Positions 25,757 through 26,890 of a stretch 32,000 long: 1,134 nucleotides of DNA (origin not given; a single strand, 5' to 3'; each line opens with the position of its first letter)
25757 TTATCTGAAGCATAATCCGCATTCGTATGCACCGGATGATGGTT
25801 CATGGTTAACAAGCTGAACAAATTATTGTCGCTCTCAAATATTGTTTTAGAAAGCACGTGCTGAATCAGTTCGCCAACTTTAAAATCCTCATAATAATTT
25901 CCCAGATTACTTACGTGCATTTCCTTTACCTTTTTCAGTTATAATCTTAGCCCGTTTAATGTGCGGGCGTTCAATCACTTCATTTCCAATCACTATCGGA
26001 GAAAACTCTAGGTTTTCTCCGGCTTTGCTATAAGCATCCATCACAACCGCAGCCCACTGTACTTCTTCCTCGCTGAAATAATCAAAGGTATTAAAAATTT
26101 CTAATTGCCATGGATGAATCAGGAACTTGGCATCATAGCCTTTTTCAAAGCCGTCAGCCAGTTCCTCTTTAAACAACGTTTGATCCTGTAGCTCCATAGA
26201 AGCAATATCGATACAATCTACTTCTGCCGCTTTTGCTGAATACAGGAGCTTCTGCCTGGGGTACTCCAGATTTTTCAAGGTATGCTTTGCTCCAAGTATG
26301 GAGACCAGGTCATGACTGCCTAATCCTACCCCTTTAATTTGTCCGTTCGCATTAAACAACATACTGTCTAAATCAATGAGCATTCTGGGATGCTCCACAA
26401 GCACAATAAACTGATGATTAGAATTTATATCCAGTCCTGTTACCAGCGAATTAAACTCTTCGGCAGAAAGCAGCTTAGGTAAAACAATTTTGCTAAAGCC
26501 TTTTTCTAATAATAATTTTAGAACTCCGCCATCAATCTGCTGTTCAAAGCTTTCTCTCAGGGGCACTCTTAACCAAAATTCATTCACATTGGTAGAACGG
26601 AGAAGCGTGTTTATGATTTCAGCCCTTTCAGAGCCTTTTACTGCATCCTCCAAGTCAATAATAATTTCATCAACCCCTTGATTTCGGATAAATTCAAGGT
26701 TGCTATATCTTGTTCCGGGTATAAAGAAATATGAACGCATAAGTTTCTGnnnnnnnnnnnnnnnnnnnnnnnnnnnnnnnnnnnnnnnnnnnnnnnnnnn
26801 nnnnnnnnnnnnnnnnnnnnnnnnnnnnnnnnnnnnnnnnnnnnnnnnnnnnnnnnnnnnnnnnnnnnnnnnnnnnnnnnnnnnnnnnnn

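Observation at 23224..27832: CitE-like / MaoC-like / CitE-like acyl-CoA trio hard-wired into an amino-sugar N-acylation cassette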

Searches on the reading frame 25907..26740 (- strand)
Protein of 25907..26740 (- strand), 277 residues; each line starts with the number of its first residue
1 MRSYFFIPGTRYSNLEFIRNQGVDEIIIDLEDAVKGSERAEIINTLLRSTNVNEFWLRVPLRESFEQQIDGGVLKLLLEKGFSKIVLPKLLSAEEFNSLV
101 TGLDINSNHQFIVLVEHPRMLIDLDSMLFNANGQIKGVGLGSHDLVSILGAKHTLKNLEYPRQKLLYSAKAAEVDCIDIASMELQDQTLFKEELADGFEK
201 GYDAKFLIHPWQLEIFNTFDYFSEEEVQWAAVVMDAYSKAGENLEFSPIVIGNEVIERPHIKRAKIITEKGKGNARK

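Call 4: search_protein_families(library=pfam, proteins=[window:25907-26740:-], max_evalue=0.01)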
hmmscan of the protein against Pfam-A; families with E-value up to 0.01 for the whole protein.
window:25907-26740:- (277 aa): 2 families
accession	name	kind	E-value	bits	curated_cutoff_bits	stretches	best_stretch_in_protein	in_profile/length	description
PF03328.21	HpcH_HpaI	-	9e-19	68.1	25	1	2-210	1-221/221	HpcH/HpaI aldolase/citrate lyase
PF15617.12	C-C_Bond_Lyase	-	1.3e-06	28.3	28.4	1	6-270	12-314/320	C-C_Bond_Lyase of the TIM-Barrel fold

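Call 5: search_protein_families(library=ncbifam, proteins=[window:25907-26740:-], max_evalue=0.001)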
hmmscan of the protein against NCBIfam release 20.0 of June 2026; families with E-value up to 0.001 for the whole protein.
window:25907-26740:- (277 aa): 2 families
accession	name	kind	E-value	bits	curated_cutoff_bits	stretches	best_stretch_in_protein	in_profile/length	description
NF038242.1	RipC_Ccl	equivalog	8.9e-23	81.1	375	1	1-236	1-240/268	itaconate degradation C-C-lyase RipC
TIGR01588.1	citE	equivalog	4e-16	58.9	443.4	1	2-269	4-281/288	citrate (pro-3S)-lyase subunit beta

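Call 7: search_solved_structures(query=window:25907-26740:-, max_evalue=0.01)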
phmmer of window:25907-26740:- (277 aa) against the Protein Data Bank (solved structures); distinct sequences matched with E-value up to 0.01: 10.
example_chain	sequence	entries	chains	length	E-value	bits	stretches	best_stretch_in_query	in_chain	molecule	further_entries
3qll_A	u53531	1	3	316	6.3e-12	48.7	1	2-239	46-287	Citrate lyase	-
1sgj_A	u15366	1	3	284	4.4e-11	46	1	139-266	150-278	citrate lyase, beta subunit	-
5vxc_A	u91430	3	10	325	6.9e-10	42.1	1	2-265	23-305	Citrate lyase subunit beta-like protein, mitochondrial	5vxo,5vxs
8khl_A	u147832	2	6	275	5.3e-08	35.9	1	2-270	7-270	Probable acyl-CoA lyase beta chain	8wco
9nzb_A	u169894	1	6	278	5.5e-08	35.8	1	2-270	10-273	Acyl-CoA lyase beta chain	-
1u5v_A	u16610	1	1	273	1.7e-06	30.9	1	22-239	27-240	citE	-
1u5h_A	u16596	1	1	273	3.1e-06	30.1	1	22-239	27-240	citE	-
6aq4_A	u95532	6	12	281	3.5e-06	29.9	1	21-239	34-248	Citrate lyase subunit beta-like protein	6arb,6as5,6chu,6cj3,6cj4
1z6k_A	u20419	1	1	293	4e-06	29.7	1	21-239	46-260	Citrate Lyase beta subunit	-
5ugr_A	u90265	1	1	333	0.007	19.1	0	200-270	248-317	Malyl-CoA lyase/beta-methylmalyl-CoA lyase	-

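Call 13: find_homologous_proteins(query=window:25907-26740:-, max_evalue=0.00001)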
Query window:25907-26740:- (277 aa): 141 proteins with E <= 0.00001 among 1005 candidates; the best 120 are listed.
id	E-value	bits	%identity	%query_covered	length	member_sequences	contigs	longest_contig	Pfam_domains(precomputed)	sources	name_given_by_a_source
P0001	7.7e-179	611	100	100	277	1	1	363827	PF03328.21,PF15617.13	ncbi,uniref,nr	ncbi:hypothetical protein I2I11_11135 [Pontibacter sp. 172403-2]|uniref:HpcH/HpaI aldolase/citrate l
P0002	2.4e-101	357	59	100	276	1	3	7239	PF03328.21,PF15617.13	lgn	-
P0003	2.7e-101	357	58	100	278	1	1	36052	PF03328.21,PF15617.13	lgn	-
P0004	3.9e-100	353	59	100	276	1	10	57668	PF03328.21,PF15617.13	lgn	-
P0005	1.0e-99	351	57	100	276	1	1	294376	PF03328.21,PF15617.13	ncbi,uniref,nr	ncbi:hypothetical protein I0P70_13245 [Pontibacter sp. FD36]|uniref:HpcH/HpaI aldolase/citrate lyase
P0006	9.0e-95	335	56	100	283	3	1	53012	PF03328.21,PF15617.13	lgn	-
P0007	4.3e-94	333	57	97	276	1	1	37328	PF03328.21,PF15617.13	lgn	-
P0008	8.7e-74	266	44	99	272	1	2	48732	PF03328.21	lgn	-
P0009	2.3e-73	265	46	97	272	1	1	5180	PF03328.21,PF15617.13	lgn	-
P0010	9.6e-73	263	44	99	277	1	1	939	PF03328.21,PF15617.13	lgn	-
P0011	5.7e-71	257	46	95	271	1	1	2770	PF03328.21,PF15617.13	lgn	-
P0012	1.3e-69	253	44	98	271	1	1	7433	PF03328.21,PF15617.13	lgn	-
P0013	1.8e-69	252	45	98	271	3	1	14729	PF03328.21,PF15617.13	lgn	-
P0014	5.2e-69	251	45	96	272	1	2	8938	PF03328.21,PF15617.13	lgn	-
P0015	2.3e-68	249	44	97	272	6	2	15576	PF03328.21,PF15617.13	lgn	-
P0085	2.9e-58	215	39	100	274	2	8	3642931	PF03328.21,PF15617.13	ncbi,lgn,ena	ncbi:aldolase/citrate lyase family protein [Empedobacter brevis]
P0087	4.3e-58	215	39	97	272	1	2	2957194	PF03328.21,PF15617.13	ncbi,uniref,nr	ncbi:aldolase/citrate lyase family protein [Tenacibaculum aquimarinum]|uniref:aldolase/citrate lyase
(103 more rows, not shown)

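Call 15: find_encoding_contigs(protein=P0085, flank=10000, max_places=2)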
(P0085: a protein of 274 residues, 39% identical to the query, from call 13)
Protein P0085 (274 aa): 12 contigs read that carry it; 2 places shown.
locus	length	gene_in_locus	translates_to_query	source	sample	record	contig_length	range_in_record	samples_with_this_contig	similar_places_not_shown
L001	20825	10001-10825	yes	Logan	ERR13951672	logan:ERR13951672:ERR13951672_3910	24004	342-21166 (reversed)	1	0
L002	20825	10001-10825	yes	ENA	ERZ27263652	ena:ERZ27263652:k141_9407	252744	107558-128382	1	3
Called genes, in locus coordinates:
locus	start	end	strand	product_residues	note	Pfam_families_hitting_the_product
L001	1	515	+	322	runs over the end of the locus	PF01073:3Beta_HSD, PF01370:Epimerase, PF02719:Polysacc_synt_2, PF04321:RmlD_sub_bind, PF05368:NmrA, PF07993:NAD_binding_4 (faint), PF13460:NAD_binding_10, PF16363:GDP_Man_Dehyd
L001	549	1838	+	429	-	PF03721:UDPG_MGDP_dh_N, PF00984:UDPG_MGDP_dh, PF03720:UDPG_MGDP_dh_C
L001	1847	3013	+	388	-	PF03721:UDPG_MGDP_dh_N, PF00984:UDPG_MGDP_dh, PF03720:UDPG_MGDP_dh_C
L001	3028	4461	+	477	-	PF01943:Polysacc_synt, PF13440:Polysacc_synt_3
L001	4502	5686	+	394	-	PF04932:Wzy_C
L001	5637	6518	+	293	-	PF00535:Glycos_transf_2, PF10111:Glyco_tranf_2_2, PF13641:Glyco_tranf_2_3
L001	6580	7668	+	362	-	-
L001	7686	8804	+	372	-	PF13439:Glyco_transf_4, PF20706:GT4-conflict, PF00534:Glycos_transf_1, PF13692:Glyco_trans_1_4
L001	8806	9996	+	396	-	PF13439:Glyco_transf_4, PF13579:Glyco_trans_4_4, PF00534:Glycos_transf_1, PF13692:Glyco_trans_1_4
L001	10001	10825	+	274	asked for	PF03328:HpcH_HpaI, PF15617:C-C_Bond_Lyase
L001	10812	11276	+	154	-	PF19315:MC_hydratase (weak), PF01575:MaoC_dehydratas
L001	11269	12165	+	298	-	PF03328:HpcH_HpaI, PF15617:C-C_Bond_Lyase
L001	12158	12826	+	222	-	PF00132:Hexapep (faint), PF25084:LbH_EIF2B (faint), PF25087:GMPPB_C (weak)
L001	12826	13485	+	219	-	PF02397:Bac_transf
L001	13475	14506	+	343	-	-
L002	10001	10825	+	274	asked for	PF03328:HpcH_HpaI, PF15617:C-C_Bond_Lyase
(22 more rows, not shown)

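Call 16: find_encoding_contigs(protein=P0087, flank=10000, max_places=2)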
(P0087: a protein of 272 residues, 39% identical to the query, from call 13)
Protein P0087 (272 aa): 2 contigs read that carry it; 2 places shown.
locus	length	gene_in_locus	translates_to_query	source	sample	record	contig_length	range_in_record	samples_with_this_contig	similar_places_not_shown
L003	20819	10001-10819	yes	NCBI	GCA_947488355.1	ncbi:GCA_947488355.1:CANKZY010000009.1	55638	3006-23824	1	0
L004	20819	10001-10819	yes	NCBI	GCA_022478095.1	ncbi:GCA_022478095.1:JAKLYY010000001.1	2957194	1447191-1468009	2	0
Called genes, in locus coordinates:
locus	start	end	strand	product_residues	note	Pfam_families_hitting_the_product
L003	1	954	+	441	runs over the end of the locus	PF01210:NAD_Gly3P_dh_N (weak), PF03721:UDPG_MGDP_dh_N, PF00984:UDPG_MGDP_dh, PF03720:UDPG_MGDP_dh_C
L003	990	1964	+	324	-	PF01408:GFO_IDH_MocA, PF22725:GFO_IDH_MocA_C3, PF02894:GFO_IDH_MocA_C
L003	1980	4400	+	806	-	PF02563:Poly_export, PF10531:SLBB, PF22461:SLBB_2 (weak), PF10531:SLBB, PF22461:SLBB_2 (weak), PF10531:SLBB (weak)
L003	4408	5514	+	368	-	PF02706:Wzz, PF13807:GNVR (weak)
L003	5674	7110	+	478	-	PF01943:Polysacc_synt, PF13440:Polysacc_synt_3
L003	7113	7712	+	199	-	PF00132:Hexapep, PF14602:Hexapep_2 (weak)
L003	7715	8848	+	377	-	-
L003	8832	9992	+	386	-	PF13439:Glyco_transf_4, PF13477:Glyco_trans_4_2, PF13579:Glyco_trans_4_4, PF00534:Glycos_transf_1, PF13692:Glyco_trans_1_4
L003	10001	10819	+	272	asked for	PF03328:HpcH_HpaI, PF15617:C-C_Bond_Lyase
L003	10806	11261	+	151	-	PF19315:MC_hydratase, PF01575:MaoC_dehydratas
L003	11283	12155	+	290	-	PF03328:HpcH_HpaI, PF15617:C-C_Bond_Lyase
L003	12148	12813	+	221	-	PF00132:Hexapep (faint), PF25087:GMPPB_C (weak)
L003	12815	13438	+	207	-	PF02397:Bac_transf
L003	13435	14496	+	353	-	-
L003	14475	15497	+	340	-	-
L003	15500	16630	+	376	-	PF01041:DegT_DnrJ_EryC1, PF00155:Aminotran_1_2 (weak), PF01212:Beta_elim_lyase (faint)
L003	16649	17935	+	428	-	-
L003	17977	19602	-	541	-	PF01476:LysM (faint), PF13458:Peripla_BP_6 (weak)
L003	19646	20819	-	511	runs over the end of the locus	PF00117:GATase, PF07722:Peptidase_C26 (faint), PF02540:NAD_synthase, PF00958:GMP_synt_C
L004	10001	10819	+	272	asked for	PF03328:HpcH_HpaI, PF15617:C-C_Bond_Lyase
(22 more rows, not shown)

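Call 21: find_related_loci(query=A1, collection=genome_contigs, flank=10000)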
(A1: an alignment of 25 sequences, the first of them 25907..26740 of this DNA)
Query A1 (277 aa) in genome_contigs; peptide patterns used: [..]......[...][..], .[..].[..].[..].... (x = any residue, [..] = any of these).
501 stretches matched a pattern; 456 encode a relative of the query (tblastn E <= 1e-3); the best 80 are kept; 80 distinct loci.
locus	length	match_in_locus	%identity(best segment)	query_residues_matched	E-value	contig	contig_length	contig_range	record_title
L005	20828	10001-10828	57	1-277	9e-107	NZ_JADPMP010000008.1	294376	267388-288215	Pontibacter sp. FD36 scaffold_8_length=294377, whole genome shotgun sequence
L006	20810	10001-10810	45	1-272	2e-76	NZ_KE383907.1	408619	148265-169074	Flavobacterium soli DSM 19725 G508DRAFT_scaffold00004.4, whole genome shotgun sequence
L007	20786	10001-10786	45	1-264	3e-73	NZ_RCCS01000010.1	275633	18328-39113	Tenacibaculum discolor strain DSM 18842 Ga0183463_107, whole genome shotgun sequence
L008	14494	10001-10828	46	1-277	1e-71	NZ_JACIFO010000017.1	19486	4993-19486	Mesonia hippocampi strain DSM 29568 Ga0373252_17, whole genome shotgun sequence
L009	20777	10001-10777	44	1-261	5e-71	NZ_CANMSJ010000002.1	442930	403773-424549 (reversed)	Uncultured Lacinutrix sp. isolate 2-990-J.fasta NODE_2, whole genome shotgun sequence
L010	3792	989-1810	42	1-276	5e-71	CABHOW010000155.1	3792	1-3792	MAG: uncultured Flavihumibacter sp. isolate Flavihumibacter_sp_nbed40b60 genome assembly, contig: NODE_53756_length_3792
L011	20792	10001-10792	43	4-269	4e-69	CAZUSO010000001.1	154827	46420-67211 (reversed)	MAG TPA_asm: uncultured Taibaiella sp. isolate SRP344714_co1_409 genome assembly, contig: NODE_222_length_154827_cov_9.6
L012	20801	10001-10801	43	1-267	1e-68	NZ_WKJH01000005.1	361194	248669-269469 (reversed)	Maribacter luteus strain RZ05 NODE_5_length_361098_cov_33.200275, whole genome shotgun sequence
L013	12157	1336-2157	43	1-272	4e-68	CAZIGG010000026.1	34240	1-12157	MAG TPA_asm: uncultured Roseivirgaceae bacterium isolate SRP344714_co2_191 genome assembly, contig: NODE_3074_length_342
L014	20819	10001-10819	43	1-272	4e-67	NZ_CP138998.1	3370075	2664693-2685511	Dokdonia sp. R86516 chromosome, complete genome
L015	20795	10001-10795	42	1-267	7e-67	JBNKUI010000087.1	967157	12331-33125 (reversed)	MAG: Saprospiraceae bacterium isolate A1A2.bin.48.orig k141_2873258, whole genome shotgun sequence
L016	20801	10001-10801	42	1-269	6e-67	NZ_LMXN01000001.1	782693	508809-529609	Algoriphagus resistens strain NH1 contig1, whole genome shotgun sequence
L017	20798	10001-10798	43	1-267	1e-66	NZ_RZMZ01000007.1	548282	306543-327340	Flagellimonas marinaquae strain JCM11811 525, whole genome shotgun sequence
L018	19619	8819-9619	44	1-267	3e-66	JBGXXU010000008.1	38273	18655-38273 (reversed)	MAG: Phocaeicola sp. isolate Z2-29_MAG_1 Z2-29__7263, whole genome shotgun sequence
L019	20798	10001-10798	43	1-267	8e-66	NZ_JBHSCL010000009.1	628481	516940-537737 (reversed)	Flagellimonas marina strain CGMCC 1.15774 platanus_K_default_9, whole genome shotgun sequence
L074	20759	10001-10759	30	2-265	8e-22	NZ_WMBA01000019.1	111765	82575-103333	Amycolatopsis pithecellobii strain RM579 NODE_19_length_111765_cov_14.716503, whole genome shotgun sequence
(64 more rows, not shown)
